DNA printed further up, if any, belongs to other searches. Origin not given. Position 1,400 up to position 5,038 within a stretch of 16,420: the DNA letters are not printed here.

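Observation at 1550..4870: Unusual fusion of a sialate O-acetylesterase-type SGNH domain, a LamG domain and a DUF4091-like domain in one 1112-aa secreted protein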

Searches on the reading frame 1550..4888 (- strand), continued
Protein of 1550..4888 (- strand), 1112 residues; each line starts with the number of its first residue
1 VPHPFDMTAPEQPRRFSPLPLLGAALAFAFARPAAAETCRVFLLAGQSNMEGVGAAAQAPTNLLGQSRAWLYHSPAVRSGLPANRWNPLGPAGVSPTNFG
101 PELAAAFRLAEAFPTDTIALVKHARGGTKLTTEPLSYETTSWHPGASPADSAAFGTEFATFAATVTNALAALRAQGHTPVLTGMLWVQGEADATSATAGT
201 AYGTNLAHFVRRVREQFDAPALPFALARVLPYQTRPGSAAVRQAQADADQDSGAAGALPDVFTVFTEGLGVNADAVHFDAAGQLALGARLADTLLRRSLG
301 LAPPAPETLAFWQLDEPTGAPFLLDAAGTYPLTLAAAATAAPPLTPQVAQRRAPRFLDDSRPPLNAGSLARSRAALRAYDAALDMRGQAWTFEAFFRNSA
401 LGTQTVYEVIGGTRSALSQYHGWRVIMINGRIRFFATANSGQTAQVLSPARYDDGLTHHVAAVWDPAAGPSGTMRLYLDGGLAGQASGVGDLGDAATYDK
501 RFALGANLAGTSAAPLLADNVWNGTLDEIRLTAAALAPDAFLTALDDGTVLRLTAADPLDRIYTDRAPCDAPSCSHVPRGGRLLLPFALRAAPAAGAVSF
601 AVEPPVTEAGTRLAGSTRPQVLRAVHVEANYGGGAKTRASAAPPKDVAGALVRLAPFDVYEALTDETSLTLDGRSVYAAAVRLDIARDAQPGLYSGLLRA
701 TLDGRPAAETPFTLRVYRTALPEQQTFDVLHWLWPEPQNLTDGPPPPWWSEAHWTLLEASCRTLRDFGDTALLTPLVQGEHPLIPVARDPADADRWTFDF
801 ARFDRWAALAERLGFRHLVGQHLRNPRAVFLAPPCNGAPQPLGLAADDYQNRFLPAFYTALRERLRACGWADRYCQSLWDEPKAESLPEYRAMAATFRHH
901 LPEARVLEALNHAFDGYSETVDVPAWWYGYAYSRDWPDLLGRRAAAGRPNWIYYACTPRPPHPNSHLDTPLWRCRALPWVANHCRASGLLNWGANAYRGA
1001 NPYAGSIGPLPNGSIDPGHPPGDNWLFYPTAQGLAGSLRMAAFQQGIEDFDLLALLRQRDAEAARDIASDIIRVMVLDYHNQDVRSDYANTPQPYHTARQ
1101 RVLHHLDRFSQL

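Call 45: search_solved_structures(query=L001:18157-19584:+, max_evalue=0.01, show_alignments=1)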
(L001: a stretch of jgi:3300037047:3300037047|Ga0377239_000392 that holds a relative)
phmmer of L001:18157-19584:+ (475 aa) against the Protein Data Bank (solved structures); distinct sequences matched with E-value up to 0.01: 27.
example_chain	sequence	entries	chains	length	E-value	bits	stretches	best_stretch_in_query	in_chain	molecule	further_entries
8gn6_C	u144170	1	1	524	5.2e-09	38.7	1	108-202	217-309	Sialidase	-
8gn6_A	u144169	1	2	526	5.3e-09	38.7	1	108-202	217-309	Sialidase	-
8feb_A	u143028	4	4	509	9.6e-09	37.8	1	109-202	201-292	Sialidase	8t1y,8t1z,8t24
8t26_A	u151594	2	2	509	1.2e-08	37.5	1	112-201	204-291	Sialidase, putative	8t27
4x6k_A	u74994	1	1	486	4.9e-07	32.2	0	300-344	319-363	Anhydrosialidase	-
4x47_A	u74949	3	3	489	5e-07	32.2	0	300-344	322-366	Anhydrosialidase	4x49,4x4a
5tsp_A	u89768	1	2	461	4.9e-06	28.9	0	178-338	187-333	Sialidase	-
2bf6_A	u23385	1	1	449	6.7e-06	28.5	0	178-338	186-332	EXO-ALPHA-SIALIDASE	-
2vk5_A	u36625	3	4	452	7e-06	28.4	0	178-338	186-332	EXO-ALPHA-SIALIDASE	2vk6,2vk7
4yw1_A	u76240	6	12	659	7.2e-06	28.3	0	112-204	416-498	Neuraminidase C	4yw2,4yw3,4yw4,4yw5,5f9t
4yz1_A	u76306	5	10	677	8e-06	28.2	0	112-204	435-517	Putative neuraminidase | Sialidase NanC | Neuraminidase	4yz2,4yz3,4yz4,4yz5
8u2a_A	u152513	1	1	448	8.2e-06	28.2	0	178-338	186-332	Exo-alpha-sialidase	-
8u5o_A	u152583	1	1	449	8.3e-06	28.1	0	178-338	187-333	Exo-alpha-sialidase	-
8xve_R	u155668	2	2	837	7.4e-05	25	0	178-200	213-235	Exo-alpha-sialidase,Endothelin receptor type B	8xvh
8xql_R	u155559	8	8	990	0.00014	24.1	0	178-200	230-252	Exo-alpha-sialidase,Taste receptor type 2 member 14,LgBiT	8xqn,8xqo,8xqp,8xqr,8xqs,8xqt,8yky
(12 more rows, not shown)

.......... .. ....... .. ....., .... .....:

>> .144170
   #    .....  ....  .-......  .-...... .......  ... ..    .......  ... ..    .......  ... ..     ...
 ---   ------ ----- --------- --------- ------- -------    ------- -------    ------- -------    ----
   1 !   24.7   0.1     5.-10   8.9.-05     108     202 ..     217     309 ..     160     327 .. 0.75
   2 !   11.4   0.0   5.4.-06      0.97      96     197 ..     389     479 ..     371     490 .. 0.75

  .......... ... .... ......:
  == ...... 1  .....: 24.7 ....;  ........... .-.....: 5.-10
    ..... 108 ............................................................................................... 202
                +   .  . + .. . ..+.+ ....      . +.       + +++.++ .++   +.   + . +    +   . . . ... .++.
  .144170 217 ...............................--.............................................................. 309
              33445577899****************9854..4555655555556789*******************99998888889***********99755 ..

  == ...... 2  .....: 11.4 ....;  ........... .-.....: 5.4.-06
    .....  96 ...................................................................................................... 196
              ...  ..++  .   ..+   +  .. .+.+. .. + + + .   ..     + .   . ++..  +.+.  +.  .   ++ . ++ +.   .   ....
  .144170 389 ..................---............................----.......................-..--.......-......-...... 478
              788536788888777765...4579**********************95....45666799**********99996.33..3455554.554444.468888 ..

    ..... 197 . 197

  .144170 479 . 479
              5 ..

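Call 46: search_solved_structures(query=L003:17992-20472:+, max_evalue=0.01, show_alignments=1)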
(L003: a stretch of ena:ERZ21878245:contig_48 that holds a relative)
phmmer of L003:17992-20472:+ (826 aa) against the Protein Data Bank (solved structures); distinct sequences matched with E-value up to 0.01: 3.
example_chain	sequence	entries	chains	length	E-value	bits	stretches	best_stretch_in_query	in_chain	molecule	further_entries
6g6o_A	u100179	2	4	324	0.00056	21.1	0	273-317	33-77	Ika8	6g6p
10qi_A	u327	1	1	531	0.0089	17.1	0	268-350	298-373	exo-alpha-sialidase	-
10qf_A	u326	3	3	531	0.0089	17.1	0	268-350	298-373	exo-alpha-sialidase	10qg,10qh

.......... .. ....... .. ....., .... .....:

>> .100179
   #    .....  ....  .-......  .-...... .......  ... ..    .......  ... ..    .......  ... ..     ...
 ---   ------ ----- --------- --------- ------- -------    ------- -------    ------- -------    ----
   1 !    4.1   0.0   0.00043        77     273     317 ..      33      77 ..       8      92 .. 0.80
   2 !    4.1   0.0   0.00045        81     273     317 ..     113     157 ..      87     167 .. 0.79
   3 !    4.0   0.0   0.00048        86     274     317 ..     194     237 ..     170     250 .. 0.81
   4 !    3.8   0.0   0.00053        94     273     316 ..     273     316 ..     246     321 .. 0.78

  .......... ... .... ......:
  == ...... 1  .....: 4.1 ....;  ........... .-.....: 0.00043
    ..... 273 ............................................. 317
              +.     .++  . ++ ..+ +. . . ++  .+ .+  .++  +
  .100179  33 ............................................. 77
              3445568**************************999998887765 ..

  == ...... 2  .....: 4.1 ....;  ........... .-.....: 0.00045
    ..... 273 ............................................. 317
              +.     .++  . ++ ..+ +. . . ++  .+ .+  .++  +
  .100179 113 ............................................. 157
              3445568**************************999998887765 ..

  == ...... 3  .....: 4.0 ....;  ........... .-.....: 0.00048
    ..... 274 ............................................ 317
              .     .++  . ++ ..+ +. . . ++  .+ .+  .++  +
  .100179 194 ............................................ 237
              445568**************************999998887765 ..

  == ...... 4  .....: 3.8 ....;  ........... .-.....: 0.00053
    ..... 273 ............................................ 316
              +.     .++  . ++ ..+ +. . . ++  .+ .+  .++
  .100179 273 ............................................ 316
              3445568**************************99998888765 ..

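Call 49: list_cluster_members(proteins=[window:1553-4870:-, window:4921-7233:-, L004:15781-17739:+, L004:8162-11380:+, L001:13328-15202:+, L003:13306-15156:+, window:7352-8065:+])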
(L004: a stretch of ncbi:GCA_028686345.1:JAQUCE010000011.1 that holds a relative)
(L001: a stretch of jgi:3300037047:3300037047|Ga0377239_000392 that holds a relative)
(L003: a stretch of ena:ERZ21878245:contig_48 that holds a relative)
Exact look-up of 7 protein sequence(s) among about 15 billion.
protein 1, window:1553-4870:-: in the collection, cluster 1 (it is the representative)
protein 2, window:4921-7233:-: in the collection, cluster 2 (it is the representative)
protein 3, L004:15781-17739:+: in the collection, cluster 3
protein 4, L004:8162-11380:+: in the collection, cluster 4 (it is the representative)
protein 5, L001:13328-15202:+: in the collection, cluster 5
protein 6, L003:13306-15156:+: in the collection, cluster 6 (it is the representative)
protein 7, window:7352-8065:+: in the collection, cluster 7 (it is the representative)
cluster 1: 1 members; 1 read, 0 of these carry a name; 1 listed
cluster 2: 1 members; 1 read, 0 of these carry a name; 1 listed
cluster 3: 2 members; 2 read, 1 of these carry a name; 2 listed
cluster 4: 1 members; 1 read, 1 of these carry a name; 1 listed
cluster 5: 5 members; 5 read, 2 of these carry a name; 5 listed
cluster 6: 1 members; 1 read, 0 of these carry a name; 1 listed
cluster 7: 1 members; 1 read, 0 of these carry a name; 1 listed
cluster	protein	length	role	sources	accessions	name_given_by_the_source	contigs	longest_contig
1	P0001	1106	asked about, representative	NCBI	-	-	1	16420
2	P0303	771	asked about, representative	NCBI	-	-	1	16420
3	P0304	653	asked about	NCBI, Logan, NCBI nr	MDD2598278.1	MAG: exo-alpha-sialidase [Kiritimatiellae bacterium] | exo-alpha-sialidase [Kiritimatiellia bacterium]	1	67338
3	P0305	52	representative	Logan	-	-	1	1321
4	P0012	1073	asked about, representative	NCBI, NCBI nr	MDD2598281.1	MAG: sialate O-acetylesterase [Kiritimatiellae bacterium] | sialate O-acetylesterase [Kiritimatiellia bacterium]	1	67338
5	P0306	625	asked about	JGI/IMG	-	hypothetical protein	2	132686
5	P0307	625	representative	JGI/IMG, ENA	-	-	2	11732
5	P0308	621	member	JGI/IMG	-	hypothetical protein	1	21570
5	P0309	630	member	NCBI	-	-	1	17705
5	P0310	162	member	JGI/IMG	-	-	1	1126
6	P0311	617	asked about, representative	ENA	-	-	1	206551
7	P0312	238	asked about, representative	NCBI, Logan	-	-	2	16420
